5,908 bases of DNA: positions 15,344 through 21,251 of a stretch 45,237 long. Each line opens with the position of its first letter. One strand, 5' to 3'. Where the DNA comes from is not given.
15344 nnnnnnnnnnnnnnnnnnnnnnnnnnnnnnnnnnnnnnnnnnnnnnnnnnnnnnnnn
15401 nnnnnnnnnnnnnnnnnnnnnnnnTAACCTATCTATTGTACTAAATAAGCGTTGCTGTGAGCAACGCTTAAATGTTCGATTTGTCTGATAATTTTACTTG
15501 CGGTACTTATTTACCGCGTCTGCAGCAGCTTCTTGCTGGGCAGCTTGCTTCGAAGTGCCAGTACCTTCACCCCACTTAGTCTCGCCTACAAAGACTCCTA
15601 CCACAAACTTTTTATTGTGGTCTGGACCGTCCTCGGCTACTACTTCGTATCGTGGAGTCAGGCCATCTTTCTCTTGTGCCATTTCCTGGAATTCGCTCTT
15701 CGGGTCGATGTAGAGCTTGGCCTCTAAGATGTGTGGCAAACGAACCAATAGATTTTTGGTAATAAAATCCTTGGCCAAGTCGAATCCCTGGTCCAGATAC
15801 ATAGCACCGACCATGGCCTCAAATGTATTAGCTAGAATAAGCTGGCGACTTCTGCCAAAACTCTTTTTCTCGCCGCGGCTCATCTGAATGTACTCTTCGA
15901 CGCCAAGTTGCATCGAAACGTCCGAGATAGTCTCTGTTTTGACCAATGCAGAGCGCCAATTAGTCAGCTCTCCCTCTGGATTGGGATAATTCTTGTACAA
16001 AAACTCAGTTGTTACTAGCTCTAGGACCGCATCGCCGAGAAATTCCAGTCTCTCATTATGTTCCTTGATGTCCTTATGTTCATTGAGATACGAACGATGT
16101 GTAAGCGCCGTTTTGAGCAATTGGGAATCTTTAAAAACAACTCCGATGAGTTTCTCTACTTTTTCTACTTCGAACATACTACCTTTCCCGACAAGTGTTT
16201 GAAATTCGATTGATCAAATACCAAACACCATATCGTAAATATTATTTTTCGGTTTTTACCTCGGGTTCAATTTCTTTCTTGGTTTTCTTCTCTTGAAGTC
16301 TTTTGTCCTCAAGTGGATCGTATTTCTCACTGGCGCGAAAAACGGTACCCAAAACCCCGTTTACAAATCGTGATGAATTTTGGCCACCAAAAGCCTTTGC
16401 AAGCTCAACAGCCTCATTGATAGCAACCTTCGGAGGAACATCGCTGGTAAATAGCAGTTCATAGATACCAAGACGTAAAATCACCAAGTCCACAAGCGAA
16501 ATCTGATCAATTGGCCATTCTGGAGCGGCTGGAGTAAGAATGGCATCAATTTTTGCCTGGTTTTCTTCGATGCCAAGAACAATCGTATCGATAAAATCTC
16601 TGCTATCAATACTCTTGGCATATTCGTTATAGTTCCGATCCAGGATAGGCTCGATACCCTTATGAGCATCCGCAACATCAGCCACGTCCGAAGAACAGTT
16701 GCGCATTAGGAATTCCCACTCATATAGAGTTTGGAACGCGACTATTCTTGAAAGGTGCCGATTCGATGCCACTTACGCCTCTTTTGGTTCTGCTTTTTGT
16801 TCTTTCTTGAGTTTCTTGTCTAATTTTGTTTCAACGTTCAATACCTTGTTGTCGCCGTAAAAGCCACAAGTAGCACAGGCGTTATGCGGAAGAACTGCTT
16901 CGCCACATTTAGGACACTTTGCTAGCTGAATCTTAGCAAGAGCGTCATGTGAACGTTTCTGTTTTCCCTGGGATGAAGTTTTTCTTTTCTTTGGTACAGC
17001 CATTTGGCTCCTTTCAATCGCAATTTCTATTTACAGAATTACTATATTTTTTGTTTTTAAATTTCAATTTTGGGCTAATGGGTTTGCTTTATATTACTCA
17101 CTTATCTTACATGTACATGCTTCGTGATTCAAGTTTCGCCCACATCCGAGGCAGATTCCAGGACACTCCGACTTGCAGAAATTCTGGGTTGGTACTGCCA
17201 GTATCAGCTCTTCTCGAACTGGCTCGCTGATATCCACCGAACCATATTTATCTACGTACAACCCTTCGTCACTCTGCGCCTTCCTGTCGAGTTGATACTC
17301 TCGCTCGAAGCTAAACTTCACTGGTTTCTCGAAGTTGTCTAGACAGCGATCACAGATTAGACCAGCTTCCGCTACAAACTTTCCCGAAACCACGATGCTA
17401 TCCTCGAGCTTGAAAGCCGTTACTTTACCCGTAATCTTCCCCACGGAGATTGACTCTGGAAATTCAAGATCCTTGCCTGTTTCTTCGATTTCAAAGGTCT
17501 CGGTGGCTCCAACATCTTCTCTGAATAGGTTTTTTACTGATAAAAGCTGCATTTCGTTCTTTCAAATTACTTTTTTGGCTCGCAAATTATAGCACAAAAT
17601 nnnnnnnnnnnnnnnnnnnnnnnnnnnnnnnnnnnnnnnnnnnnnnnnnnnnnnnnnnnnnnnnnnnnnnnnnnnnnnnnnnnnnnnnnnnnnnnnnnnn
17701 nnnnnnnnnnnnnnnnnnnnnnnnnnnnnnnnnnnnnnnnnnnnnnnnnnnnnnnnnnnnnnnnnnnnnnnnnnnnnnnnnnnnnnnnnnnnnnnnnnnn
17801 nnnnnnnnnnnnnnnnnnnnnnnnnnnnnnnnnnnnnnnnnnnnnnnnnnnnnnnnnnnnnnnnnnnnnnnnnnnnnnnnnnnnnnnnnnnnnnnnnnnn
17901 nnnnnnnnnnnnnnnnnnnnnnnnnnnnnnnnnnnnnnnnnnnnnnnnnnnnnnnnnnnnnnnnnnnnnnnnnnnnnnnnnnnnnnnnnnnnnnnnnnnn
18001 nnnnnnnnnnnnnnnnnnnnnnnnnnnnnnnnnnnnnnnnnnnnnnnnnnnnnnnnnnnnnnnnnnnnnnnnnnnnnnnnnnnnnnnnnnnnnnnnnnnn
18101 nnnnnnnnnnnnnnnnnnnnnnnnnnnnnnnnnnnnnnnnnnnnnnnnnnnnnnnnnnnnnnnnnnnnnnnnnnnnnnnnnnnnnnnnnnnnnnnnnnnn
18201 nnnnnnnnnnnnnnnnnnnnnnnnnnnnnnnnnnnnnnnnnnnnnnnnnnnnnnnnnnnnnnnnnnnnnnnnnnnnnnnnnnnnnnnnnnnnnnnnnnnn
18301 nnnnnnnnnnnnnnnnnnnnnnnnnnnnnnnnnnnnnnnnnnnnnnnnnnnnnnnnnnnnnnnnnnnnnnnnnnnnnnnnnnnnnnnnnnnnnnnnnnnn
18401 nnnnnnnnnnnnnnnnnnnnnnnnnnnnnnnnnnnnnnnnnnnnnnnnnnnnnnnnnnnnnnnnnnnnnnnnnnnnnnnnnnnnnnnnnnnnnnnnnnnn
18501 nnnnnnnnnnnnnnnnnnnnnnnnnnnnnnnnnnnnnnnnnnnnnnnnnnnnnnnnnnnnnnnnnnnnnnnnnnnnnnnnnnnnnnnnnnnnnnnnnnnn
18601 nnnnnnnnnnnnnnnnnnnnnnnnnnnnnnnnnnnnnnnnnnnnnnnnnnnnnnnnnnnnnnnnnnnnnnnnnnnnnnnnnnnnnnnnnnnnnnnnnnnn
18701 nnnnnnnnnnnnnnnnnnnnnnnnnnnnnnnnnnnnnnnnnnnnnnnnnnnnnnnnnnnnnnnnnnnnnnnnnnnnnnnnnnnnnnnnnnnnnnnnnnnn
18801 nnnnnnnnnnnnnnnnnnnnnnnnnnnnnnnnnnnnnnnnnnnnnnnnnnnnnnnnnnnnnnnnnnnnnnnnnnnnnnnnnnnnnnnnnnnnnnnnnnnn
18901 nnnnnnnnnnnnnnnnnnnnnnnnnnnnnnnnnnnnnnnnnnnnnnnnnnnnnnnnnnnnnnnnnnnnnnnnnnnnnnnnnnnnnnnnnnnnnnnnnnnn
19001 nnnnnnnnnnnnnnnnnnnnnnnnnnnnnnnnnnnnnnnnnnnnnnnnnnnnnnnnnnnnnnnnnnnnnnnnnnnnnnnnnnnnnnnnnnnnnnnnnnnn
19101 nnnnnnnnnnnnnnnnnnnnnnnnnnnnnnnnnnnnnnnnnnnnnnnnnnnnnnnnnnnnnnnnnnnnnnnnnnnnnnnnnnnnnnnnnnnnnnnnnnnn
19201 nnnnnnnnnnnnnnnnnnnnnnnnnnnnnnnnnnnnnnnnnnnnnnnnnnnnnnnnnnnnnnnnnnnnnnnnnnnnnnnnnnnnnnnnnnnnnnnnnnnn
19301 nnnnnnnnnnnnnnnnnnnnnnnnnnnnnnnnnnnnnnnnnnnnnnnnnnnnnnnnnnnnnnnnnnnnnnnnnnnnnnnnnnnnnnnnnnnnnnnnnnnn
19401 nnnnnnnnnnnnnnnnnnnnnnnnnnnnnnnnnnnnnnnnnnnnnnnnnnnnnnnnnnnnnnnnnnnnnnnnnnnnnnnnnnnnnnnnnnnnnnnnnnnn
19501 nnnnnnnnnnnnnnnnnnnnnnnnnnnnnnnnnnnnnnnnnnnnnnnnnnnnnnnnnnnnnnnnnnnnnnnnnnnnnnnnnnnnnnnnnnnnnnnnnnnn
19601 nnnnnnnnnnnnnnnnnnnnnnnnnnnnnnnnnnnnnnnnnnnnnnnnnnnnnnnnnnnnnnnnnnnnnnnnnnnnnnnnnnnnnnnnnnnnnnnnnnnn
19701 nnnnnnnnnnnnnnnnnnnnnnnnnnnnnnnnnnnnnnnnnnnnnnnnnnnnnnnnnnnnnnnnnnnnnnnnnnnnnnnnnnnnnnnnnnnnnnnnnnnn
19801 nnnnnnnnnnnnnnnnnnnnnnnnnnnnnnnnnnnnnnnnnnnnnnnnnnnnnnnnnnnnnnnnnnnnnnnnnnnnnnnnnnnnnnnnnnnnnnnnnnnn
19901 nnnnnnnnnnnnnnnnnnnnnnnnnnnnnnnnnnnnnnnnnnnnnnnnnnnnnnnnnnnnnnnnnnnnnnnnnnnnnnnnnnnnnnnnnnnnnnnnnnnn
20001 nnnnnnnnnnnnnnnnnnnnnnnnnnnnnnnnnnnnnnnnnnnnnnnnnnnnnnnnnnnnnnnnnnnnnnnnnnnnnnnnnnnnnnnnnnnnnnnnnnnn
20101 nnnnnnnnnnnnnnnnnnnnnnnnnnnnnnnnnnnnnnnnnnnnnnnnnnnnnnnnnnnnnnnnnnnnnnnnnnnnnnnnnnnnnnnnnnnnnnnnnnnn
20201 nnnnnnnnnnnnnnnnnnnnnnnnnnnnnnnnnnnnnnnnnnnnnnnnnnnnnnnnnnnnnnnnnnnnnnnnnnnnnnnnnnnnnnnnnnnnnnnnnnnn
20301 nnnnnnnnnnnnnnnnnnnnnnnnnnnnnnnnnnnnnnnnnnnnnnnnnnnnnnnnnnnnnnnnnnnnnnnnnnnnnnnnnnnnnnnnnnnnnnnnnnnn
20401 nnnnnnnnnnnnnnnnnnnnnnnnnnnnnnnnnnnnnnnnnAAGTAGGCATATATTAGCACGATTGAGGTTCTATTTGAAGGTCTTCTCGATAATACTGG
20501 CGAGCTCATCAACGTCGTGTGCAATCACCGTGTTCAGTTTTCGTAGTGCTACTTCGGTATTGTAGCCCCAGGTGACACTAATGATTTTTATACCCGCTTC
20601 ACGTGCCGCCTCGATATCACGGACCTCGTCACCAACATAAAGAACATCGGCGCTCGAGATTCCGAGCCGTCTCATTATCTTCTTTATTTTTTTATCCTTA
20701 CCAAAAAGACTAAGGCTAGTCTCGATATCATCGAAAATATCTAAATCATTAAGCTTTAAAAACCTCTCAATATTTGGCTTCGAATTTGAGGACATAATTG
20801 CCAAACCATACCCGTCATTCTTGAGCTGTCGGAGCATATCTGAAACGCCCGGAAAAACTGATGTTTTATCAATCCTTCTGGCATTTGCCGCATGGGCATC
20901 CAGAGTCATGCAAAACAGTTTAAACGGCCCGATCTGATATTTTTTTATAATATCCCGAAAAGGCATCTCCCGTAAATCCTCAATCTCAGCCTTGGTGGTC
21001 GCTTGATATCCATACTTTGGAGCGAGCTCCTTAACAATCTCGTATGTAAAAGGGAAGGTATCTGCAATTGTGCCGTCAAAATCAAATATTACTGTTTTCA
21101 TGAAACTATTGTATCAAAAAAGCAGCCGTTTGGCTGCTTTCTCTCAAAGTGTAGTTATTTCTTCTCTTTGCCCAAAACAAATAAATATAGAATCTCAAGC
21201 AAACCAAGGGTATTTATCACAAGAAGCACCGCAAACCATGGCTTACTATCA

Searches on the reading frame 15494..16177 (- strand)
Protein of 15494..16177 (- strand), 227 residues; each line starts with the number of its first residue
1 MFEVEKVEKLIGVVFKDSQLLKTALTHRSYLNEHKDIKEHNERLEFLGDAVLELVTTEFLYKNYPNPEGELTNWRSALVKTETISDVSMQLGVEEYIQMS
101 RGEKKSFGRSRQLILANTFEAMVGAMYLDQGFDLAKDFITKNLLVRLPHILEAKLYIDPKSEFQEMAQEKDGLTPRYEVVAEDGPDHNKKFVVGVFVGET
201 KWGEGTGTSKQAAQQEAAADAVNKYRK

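Call 58: search_protein_families(library=pfam, proteins=[window:15494-16177:-], max_evalue=0.001)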
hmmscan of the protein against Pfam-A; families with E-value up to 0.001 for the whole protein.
window:15494-16177:- (227 aa): 4 families
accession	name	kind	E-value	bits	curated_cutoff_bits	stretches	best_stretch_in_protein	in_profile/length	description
PF14622.11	Ribonucleas_3_3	-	9e-41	139.5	35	1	17-146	1-127/128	Ribonuclease-III-like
PF00636.31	Ribonuclease_3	-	4.6e-24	85.6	27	1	42-131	1-102/102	Ribonuclease III domain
PF00035.32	dsrm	-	3.6e-18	66.3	23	1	159-224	1-65/66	Double-stranded RNA binding motif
PF22935.1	RM44_endonuclase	-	1.1e-09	39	27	1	15-126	17-139/139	Large ribosomal subunit protein mL44, endonuclease domain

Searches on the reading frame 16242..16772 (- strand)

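Call 58: search_protein_families(library=pfam, proteins=[window:16242-16772:-], max_evalue=0.001)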
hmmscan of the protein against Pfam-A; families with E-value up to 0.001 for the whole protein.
window:16242-16772:- (176 aa): 1 family
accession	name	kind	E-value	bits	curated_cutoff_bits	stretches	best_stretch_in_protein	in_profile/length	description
PF01029.23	NusB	-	6e-36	124.2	23.1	1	8-144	3-131/133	NusB family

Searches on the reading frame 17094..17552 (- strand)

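Call 58: search_protein_families(library=pfam, proteins=[window:17094-17552:-], max_evalue=0.001)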
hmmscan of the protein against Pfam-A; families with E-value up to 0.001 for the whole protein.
window:17094-17552:- (152 aa): 1 family
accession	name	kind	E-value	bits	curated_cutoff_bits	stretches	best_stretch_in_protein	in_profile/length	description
PF02620.22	YceD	-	6.8e-20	71.7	33.2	1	55-149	1-104/119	Large ribosomal RNA subunit accumulation protein YceD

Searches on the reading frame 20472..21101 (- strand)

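Call 58: search_protein_families(library=pfam, proteins=[window:20472-21101:-], max_evalue=0.001)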
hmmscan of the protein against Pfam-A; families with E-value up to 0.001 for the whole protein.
window:20472-21101:- (209 aa): 6 families
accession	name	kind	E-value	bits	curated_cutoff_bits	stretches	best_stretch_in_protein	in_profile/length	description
PF13419.12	HAD_2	-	2.7e-39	135.6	23.8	1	4-176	1-178/178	Haloacid dehalogenase-like hydrolase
PF00702.32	Hydrolase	-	3.6e-23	83.4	26.4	1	1-170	1-191/191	haloacid dehalogenase-like hydrolase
PF12710.13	HAD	-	4e-11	44.1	27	1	4-167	1-189/189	haloacid dehalogenase-like hydrolase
PF13242.12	Hydrolase_like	-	8.2e-09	35.7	22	1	140-199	11-74/75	HAD-hyrolase-like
PF12689.13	Acid_PPase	-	9.8e-07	29.2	27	1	77-190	41-164/169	Acid Phosphatase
PF06888.18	Put_Phosphatase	-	0.00026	20.9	27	0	4-133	3-126/234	Putative Phosphatase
